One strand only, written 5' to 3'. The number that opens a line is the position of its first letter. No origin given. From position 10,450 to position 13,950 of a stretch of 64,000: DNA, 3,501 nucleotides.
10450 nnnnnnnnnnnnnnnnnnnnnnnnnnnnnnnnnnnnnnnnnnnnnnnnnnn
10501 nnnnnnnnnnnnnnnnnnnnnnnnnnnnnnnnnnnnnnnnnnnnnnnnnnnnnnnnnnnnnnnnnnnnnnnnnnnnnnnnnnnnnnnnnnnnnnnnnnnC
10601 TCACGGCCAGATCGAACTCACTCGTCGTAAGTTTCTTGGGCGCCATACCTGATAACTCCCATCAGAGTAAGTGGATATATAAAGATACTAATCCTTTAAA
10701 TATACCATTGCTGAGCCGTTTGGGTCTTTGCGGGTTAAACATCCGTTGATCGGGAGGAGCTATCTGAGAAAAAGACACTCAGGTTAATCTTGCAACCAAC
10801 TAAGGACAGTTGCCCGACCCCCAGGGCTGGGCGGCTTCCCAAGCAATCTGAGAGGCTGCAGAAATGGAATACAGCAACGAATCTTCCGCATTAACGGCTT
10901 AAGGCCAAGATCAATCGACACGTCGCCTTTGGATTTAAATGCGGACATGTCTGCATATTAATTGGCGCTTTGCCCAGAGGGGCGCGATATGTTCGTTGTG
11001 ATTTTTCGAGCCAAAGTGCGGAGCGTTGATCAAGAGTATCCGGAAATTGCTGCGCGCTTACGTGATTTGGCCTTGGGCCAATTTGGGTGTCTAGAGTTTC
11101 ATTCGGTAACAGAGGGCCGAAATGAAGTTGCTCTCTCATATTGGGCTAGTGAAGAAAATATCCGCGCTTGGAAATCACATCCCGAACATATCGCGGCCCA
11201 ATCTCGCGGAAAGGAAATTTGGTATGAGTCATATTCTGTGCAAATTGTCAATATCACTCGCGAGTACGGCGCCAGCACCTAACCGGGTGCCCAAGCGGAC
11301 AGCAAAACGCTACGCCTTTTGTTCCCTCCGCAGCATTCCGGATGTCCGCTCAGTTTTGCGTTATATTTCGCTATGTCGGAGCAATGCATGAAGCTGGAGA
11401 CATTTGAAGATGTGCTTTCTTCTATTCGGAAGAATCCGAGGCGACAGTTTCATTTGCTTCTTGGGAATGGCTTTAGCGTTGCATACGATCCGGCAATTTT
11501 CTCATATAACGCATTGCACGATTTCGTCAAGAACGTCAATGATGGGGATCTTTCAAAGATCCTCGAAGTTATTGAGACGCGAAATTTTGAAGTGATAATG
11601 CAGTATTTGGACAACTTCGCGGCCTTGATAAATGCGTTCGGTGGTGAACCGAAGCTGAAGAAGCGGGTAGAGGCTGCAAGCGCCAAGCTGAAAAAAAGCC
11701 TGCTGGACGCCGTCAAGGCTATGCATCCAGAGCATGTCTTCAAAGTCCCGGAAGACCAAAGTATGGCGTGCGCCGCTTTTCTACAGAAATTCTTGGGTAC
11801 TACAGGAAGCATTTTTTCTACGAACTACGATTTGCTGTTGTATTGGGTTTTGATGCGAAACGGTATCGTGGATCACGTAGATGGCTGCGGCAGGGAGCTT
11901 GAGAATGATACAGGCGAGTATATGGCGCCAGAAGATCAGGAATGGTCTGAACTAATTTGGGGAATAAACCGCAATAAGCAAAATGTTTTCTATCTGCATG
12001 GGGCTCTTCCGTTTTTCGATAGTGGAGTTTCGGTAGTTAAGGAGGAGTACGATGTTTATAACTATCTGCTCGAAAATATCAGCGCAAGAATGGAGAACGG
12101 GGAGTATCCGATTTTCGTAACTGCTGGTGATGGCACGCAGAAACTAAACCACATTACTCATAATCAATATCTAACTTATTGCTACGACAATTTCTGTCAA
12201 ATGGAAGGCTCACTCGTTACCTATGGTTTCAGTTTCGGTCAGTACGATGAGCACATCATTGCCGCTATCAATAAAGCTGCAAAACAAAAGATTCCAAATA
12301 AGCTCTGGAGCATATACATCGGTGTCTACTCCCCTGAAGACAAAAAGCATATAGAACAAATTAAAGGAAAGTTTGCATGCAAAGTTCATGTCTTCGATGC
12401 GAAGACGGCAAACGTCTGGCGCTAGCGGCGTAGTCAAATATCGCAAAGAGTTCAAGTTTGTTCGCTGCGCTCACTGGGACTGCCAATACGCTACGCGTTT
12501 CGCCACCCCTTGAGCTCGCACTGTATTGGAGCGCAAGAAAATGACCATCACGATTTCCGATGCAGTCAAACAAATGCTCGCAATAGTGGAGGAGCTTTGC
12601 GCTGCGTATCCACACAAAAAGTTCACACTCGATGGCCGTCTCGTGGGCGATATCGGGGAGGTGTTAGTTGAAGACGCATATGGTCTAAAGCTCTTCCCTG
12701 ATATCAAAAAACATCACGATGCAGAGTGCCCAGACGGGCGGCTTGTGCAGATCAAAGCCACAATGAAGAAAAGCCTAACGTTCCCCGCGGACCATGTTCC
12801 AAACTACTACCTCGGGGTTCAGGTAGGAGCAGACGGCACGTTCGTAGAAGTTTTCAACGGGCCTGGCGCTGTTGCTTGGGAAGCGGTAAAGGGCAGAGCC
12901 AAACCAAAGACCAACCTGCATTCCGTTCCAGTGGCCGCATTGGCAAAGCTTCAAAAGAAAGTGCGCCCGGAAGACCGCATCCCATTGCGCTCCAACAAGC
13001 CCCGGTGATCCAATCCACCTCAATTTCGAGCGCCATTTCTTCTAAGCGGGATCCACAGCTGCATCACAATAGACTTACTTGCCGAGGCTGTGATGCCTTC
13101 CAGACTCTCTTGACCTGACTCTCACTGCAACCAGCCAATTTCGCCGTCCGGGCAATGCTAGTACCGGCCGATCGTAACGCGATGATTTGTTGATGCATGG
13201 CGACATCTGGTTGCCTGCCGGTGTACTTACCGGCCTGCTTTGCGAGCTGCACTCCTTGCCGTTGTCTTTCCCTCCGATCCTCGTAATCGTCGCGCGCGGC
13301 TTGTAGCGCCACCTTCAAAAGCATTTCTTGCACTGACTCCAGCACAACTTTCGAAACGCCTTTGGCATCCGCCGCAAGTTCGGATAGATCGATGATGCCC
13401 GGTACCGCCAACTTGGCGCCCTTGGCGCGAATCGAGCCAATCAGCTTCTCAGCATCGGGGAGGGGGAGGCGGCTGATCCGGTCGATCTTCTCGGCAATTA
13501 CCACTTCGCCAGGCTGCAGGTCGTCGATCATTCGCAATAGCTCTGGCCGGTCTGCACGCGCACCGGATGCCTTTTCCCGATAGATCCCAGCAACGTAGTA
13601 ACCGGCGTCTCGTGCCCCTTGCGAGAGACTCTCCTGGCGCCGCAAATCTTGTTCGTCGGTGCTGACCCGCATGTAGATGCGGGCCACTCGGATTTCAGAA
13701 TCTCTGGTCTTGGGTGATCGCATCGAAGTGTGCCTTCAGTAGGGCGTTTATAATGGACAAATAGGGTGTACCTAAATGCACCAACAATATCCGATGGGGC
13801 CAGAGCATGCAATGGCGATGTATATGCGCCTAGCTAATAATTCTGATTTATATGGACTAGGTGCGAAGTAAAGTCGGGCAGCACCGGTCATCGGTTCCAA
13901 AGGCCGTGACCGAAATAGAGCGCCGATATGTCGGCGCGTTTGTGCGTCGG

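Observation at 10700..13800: Low-GC island carrying a SIR2-like (DUF4917-type) gene plus a small Mrr/PD-(D/E)xK-like partner: candidate uncharacterised anti-phage defence cassette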

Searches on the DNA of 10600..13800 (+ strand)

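Call 6: search_dna_similar(query=window:10600-13800:+, collection=plasmids, mode=near, max_rows=30)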
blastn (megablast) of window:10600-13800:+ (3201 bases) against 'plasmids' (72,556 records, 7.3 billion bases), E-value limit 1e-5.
Records with a match: 4; places in all: 5; records where one place covers at least 80% of the query: 0.
Best place of each record, by identity: >=99% 1; 60-80% 3.
By first word of the organism name: uncultured 2; Sphingomonas 2.
By predicted mobility (MOB-suite, as given by PLSDB): conjugative 2; mobilizable 2.
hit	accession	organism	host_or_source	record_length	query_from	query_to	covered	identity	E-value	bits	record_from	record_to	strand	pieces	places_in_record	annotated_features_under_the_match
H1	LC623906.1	uncultured bacterium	-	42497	2655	3088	14%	73.5%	2e-35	159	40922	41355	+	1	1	parA: resolvase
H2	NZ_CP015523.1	Sphingomonas sp. NIC1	tobacco,whole organism,leaves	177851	2681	3007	10%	73.2%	1e-22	117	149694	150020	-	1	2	recombinase family protein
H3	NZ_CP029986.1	Sphingomonas sp. FARSPH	cell culture,Sf9 cell culture media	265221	2778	3067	9%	72.9%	4e-17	99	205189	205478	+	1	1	recombinase family protein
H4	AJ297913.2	uncultured bacterium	-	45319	3055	3088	1%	100.0%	1e-6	64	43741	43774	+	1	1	none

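Call 22: get_annotated_region(hit=H1, flank=6000)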
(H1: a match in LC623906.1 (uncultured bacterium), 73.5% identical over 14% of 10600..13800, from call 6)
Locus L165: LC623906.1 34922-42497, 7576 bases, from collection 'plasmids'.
description: Uncultured bacterium plasmid pYK0414-12 DNA, complete sequence
organism: uncultured bacterium (NCBI taxid 77133)
taxonomy: Bacteria; ; ; ; ; ; uncultured bacterium
host: -; source: -; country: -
typing (MOB-suite, as given by PLSDB): conjugative; relaxase MOBP; mating-pair formation MPF_T
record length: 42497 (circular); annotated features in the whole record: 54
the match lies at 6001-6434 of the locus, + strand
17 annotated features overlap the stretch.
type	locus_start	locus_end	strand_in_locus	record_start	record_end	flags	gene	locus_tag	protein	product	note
CDS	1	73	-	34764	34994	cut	-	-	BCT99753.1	hypothetical protein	-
CDS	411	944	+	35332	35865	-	-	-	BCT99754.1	hypothetical protein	-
CDS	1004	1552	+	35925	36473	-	-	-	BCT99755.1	hypothetical protein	-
CDS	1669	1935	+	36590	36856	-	-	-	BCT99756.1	hypothetical protein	-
CDS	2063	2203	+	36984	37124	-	-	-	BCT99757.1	hypothetical protein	-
CDS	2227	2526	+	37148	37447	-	-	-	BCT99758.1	hypothetical protein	-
CDS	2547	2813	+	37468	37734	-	-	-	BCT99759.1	hypothetical protein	-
CDS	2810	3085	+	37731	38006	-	-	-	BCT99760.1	hypothetical protein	-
CDS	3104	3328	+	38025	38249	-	-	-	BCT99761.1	hypothetical protein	-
CDS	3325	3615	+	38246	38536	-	-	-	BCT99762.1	hypothetical protein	-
CDS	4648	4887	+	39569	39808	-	-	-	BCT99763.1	hypothetical protein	-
CDS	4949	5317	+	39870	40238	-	-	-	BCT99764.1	hypothetical protein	-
CDS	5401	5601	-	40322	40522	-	-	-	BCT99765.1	hypothetical protein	-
CDS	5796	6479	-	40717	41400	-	parA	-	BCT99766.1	resolvase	-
CDS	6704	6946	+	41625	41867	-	-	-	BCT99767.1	hypothetical protein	-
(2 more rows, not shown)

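Call 83: search_with_rna_model(model_id=R1, sources=[L002, L005, L006, L007, L008, L009, L010, L011, L012, L013, L014, L015, L016, L017, L018, L019, L020, L021, L022, L023, L024, L025, L026, L027, L028, L029, L030, L031, L032, L033, L034, L035, L036, L037, L038, L039, L040, L041, L042, L043, L044, L045, L046, L047, L048, L049, L050, L051, L052, L053, L054, L055, L056, L057, L058, L059, L060, L061, L062, L063, L064, L065, L066, L067, L068, L069, L070, L071, L072, L073, L074, L075, L076, L077, L078, L079, L080, L081, L082, L083, L084, L170], max_evalue=0.05)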
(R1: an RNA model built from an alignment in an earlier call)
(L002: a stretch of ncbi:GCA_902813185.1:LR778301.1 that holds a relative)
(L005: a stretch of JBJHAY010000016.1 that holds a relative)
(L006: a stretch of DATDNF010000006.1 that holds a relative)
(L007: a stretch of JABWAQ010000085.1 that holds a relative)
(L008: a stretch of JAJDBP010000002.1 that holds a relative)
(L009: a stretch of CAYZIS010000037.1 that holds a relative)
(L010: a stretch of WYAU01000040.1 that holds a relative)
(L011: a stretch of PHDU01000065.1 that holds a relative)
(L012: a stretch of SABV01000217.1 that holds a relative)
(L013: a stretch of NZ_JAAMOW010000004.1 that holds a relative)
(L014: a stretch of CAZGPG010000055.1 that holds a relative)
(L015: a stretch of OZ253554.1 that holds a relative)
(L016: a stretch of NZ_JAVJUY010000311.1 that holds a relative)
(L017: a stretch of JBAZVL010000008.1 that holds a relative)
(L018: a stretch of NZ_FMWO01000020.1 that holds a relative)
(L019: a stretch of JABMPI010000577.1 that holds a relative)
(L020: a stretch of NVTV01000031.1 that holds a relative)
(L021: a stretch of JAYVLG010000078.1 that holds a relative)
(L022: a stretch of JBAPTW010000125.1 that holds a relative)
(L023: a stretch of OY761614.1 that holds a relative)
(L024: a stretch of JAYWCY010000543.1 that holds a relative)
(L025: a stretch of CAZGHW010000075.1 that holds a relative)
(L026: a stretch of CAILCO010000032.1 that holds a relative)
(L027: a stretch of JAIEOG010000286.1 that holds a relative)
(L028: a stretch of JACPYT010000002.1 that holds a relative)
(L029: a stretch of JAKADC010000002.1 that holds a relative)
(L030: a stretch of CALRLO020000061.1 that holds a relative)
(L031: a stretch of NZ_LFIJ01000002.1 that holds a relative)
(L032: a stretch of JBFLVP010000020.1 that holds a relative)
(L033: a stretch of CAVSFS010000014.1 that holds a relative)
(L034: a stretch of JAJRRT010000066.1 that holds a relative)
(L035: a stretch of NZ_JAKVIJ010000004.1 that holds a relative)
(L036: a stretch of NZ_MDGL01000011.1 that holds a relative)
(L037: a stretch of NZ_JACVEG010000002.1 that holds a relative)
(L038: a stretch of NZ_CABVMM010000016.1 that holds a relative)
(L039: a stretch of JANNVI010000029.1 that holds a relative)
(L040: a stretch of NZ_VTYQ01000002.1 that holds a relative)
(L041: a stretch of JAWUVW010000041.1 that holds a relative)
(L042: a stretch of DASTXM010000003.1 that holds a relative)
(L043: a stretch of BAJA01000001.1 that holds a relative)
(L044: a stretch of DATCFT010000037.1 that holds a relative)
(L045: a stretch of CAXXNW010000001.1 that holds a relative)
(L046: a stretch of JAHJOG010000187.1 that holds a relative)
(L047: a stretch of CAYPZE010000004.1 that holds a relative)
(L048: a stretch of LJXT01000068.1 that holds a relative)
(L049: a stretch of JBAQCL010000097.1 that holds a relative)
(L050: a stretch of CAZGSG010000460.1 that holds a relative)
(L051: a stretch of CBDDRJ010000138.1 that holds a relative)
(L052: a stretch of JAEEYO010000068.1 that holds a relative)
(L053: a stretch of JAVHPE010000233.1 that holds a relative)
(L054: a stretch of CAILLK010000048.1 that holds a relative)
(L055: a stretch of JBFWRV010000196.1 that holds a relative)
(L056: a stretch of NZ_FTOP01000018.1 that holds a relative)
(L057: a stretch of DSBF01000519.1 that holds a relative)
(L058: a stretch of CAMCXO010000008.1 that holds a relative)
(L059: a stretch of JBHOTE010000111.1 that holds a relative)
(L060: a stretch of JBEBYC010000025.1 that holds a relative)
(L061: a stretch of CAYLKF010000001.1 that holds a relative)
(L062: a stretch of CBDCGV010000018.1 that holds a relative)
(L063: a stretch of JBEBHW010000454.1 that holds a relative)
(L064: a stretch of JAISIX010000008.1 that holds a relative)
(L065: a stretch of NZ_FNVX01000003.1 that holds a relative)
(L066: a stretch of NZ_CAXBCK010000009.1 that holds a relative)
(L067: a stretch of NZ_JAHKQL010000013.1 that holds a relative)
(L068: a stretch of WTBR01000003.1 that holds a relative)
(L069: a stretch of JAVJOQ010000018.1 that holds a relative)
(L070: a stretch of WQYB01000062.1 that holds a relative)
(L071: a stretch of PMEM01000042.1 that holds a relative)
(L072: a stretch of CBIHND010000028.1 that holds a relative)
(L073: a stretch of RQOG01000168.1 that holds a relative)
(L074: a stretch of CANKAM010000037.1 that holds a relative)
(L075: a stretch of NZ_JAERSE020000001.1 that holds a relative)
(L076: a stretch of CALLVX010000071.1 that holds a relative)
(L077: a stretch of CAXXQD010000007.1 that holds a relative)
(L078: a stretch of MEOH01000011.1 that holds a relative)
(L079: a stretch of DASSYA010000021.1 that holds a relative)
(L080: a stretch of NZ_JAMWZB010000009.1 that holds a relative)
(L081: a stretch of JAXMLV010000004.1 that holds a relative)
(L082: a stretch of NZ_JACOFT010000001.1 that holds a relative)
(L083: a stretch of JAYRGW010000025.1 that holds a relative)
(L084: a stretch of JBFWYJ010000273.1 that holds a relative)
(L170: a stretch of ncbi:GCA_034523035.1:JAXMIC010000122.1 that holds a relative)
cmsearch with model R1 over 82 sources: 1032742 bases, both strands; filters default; matches with E-value up to 0.05: 31.
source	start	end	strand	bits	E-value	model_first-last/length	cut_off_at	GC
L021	2145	2207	+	65.3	3.2e-13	1-72/72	no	0.54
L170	1174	1244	+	63.1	1.2e-12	1-72/72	no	0.65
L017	9049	9135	+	61.4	3.2e-12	1-72/72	no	0.64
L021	2511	2606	+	59.6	9.3e-12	1-72/72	no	0.69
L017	4971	5033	+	58.4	1.8e-11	1-72/72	no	0.57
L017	9484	9552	+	58.2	2.1e-11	1-72/72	no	0.68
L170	133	198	+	57.3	3.6e-11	1-72/72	no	0.62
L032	9048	9129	+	56.6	5.2e-11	1-72/72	no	0.66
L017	11541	11606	+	55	1.4e-10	1-72/72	no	0.65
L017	12048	12122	+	54.9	1.4e-10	1-72/72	no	0.64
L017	4139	4206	+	51.9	8.3e-10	1-72/72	no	0.49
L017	3596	3658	+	50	2.5e-09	1-72/72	no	0.51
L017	7896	7958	+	50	2.5e-09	1-72/72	no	0.51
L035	2740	2799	+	49.1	4.2e-09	1-72/72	no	0.58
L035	2035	2094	+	47.4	1.1e-08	1-72/72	no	0.57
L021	3764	3834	+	47.4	1.1e-08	1-72/72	no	0.59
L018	9475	9535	+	42.8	1.7e-07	1-72/72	no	0.66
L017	10100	10171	+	42.2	2.3e-07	1-72/72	no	0.53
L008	7629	7703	+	42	2.6e-07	1-72/72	no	0.6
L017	14050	14136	+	40.4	6.7e-07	1-72/72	no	0.64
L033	7000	7066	+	40.2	7.5e-07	1-72/72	no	0.54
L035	3167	3226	+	35.7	1.1e-05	1-72/72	no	0.58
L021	929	1048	+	35.3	1.3e-05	1-72/72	no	0.43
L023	7836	7959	+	35.1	1.5e-05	1-72/72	no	0.63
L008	9887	9953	+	31.9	9.8e-05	1-72/72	no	0.48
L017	13489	13557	+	30.9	0.00017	1-72/72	no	0.71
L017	12960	13016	+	25.2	0.0048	1-72/72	no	0.72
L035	1150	1207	+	25.1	0.005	1-72/72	no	0.59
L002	8850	8915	+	24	0.01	1-72/72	no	0.53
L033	7814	7881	+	22.4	0.025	1-72/72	no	0.53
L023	9038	9159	+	22.2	0.029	1-72/72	no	0.57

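Call 84: search_with_rna_model(model_id=R1, sources=[L004, L085, L086, L087, L088, L089, L090, L091, L092, L093, L094, L095, L096, L097, L098, L099, L100, L101, L102, L103, L104, L105, L106, L107, L108, L109, L110, L111, L112, L113, L114, L115, L116, L117, L118, L119, L120, L121, L122, L123, L124, L125, L126, L127, L128, L129, L130, L131, L132, L133, L134, L135, L136, L137, L138, L139, L140, L141, L142, L143, L144, L145, L146, L147, L148, L149, L150, L151, L152, L153, L154, L155, L156, L157, L158, L159, L160, L161, L162, L163, L164, L166, L167], max_evalue=0.05)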
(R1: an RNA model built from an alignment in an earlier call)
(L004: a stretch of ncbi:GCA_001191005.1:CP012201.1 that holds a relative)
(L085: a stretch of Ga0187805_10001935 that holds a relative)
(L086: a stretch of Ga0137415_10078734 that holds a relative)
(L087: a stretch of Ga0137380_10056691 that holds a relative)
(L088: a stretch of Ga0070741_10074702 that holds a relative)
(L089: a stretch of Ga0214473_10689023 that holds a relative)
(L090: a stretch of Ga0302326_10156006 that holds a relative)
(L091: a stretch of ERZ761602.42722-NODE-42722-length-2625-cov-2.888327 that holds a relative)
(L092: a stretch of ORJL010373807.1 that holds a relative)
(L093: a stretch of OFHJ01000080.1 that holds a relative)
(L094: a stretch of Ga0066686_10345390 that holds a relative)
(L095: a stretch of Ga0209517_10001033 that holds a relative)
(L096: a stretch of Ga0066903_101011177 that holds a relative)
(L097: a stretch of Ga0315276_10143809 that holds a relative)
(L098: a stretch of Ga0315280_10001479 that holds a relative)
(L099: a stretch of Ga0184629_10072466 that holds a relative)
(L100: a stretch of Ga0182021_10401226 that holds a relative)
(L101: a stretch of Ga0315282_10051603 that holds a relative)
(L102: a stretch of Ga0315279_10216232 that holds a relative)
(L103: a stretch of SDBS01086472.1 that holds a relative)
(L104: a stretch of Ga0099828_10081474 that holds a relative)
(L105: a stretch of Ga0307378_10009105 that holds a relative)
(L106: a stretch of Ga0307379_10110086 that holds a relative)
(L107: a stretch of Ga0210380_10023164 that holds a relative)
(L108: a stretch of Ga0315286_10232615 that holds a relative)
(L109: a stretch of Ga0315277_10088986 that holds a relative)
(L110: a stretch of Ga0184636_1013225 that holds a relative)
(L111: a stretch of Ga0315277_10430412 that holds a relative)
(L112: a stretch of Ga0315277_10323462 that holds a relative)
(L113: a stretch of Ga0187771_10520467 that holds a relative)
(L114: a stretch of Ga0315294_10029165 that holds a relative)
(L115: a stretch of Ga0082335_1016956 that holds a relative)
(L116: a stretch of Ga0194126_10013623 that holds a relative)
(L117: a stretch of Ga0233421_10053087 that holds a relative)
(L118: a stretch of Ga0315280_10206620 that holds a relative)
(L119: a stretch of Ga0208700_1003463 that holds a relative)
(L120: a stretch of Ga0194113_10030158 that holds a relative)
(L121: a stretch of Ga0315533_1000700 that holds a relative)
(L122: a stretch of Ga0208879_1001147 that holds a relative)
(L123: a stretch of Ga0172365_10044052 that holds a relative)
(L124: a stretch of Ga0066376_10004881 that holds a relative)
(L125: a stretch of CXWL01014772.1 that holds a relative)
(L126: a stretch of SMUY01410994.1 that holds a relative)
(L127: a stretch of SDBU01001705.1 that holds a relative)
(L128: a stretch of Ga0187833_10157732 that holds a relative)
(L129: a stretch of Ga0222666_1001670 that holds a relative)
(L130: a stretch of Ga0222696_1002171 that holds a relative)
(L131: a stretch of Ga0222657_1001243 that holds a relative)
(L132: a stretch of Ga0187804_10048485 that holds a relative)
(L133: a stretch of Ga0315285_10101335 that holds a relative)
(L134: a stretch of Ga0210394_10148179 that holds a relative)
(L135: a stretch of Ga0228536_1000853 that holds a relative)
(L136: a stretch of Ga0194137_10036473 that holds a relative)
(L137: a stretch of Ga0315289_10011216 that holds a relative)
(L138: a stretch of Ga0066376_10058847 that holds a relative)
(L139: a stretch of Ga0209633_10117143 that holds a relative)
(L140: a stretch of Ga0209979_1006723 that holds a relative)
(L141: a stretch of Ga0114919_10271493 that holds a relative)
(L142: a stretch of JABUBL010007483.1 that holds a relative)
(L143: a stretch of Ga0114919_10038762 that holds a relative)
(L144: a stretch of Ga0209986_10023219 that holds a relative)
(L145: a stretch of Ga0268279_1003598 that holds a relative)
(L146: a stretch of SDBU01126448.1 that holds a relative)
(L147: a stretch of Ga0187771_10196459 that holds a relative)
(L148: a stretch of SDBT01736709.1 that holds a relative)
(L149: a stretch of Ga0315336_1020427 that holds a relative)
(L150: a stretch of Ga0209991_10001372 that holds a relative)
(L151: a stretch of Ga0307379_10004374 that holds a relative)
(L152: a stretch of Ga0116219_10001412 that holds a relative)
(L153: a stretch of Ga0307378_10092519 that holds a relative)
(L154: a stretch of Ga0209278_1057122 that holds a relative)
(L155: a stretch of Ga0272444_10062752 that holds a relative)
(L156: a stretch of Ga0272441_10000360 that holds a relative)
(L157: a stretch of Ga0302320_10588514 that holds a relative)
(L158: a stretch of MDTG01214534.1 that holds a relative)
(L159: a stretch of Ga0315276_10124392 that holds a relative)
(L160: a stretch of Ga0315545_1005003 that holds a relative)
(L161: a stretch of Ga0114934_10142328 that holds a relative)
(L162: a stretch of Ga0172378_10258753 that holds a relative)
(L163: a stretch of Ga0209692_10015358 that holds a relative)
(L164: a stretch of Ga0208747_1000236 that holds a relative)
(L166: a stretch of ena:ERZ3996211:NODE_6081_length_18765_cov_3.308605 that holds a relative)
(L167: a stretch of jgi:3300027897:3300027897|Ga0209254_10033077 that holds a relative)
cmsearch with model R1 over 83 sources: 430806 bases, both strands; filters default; matches with E-value up to 0.05: 21.
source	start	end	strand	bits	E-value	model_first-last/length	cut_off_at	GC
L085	1418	1480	+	67.5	3.8e-14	1-72/72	no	0.51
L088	1774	1866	+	55.1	5.3e-11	1-72/72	no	0.68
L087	2894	2980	+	53.9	1.1e-10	1-72/72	no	0.63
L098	3039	3099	+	40.5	2.7e-07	1-72/72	no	0.66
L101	3101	3161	+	40.5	2.7e-07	1-72/72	no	0.66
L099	959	1019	+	39.4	4.9e-07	1-72/72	no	0.67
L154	783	855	+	36.5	2.8e-06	1-72/72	no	0.55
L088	949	1026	+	36.4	2.9e-06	1-72/72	no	0.62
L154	254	326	+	36.2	3.2e-06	1-72/72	no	0.55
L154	1061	1133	+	36.1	3.5e-06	1-72/72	no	0.55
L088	408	470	+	35.9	3.9e-06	1-72/72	no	0.56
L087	3439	3506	+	35.2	6.1e-06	1-72/72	no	0.66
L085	1939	1998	+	34.6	8.2e-06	1-72/72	no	0.62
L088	2288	2354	+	33.9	1.3e-05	1-72/72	no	0.64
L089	734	800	+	32.6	2.7e-05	1-72/72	no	0.72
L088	1369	1425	+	28.7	0.00027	1-72/72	no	0.6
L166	6083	6179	+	28.4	0.00032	1-72/72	no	0.68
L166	5170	5229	+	27.7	0.00048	1-72/72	no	0.65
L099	432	491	+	27.5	0.00052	1-72/72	no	0.67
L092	538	621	+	24.1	0.0038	1-72/72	no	0.61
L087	379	433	+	22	0.013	1-72/72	no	0.62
